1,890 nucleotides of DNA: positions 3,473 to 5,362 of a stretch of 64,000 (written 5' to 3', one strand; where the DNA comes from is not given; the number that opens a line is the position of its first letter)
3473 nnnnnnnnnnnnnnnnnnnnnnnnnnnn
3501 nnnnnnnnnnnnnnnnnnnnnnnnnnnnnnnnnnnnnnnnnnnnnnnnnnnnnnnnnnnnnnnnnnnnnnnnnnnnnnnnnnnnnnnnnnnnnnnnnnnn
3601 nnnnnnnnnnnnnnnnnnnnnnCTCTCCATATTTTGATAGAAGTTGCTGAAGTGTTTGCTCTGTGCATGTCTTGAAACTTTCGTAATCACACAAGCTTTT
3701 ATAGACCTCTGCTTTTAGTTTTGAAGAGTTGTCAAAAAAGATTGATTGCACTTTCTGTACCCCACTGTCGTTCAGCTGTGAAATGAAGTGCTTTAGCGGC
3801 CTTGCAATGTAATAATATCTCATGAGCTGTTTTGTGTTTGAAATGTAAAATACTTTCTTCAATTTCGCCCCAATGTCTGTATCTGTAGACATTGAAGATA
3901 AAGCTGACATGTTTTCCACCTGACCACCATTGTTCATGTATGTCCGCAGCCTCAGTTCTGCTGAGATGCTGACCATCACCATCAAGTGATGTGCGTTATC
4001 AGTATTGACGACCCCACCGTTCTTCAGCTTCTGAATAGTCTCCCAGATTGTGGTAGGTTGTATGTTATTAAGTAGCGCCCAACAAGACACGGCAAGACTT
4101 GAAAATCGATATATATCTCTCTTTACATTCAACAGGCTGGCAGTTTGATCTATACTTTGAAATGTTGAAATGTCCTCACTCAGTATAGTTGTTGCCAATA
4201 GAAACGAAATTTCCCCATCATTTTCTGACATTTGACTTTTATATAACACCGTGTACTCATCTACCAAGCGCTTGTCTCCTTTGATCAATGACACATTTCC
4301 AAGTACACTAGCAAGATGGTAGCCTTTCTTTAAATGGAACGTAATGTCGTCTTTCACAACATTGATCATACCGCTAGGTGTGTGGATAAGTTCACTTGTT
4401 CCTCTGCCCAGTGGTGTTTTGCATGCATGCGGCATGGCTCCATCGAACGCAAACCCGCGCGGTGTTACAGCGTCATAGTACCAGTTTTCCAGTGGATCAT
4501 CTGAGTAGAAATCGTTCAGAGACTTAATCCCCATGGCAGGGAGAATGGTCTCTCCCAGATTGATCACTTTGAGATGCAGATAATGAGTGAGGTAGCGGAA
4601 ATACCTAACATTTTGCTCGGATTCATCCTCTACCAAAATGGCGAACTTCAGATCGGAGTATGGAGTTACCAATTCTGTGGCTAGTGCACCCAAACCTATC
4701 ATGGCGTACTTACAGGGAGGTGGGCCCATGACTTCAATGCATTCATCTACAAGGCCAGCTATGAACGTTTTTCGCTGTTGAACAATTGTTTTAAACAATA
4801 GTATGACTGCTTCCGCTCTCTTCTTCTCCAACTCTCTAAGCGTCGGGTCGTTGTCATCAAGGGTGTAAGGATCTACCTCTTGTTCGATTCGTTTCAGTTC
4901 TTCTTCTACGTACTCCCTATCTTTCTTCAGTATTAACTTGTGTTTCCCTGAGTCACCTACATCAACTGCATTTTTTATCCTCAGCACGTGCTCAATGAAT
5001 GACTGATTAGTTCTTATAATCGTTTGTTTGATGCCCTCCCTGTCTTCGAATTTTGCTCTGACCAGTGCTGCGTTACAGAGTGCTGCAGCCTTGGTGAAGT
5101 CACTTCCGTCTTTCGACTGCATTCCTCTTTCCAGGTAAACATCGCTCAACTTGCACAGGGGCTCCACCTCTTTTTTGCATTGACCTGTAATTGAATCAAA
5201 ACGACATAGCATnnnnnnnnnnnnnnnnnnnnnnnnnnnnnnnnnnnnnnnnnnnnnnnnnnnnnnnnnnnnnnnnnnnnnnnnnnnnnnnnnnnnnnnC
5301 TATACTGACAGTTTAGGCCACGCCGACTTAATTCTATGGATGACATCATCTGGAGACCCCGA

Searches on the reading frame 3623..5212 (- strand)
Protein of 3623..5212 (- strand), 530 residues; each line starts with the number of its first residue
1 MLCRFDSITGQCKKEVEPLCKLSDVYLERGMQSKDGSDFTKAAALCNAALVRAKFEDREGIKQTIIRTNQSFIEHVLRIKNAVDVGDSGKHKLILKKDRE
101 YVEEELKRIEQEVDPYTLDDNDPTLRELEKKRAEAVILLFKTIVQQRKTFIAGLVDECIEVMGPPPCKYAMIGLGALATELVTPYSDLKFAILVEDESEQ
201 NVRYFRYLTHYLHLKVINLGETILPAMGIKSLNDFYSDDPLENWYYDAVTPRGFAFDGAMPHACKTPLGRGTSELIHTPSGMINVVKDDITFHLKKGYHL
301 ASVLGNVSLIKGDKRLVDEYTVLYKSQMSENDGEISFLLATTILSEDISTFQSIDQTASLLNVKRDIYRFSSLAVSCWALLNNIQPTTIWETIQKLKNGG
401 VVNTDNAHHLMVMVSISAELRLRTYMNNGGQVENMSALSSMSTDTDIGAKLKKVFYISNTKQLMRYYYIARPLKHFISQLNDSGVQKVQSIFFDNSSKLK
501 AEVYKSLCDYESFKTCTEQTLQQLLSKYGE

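Call 64: search_protein_families(library=pfam, proteins=[window:3623-5212:-], max_evalue=0.01)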
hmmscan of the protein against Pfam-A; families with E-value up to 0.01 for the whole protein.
window:3623-5212:- (530 aa): 2 families
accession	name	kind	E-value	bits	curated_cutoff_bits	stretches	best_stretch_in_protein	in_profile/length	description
PF10335.14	DUF294_C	-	0.004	17.4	22.5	1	358-428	33-103/145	Putative nucleotidyltransferase substrate binding domain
PF03445.19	DUF294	-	0.0046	17.3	21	0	139-220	20-102/138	Putative nucleotidyltransferase DUF294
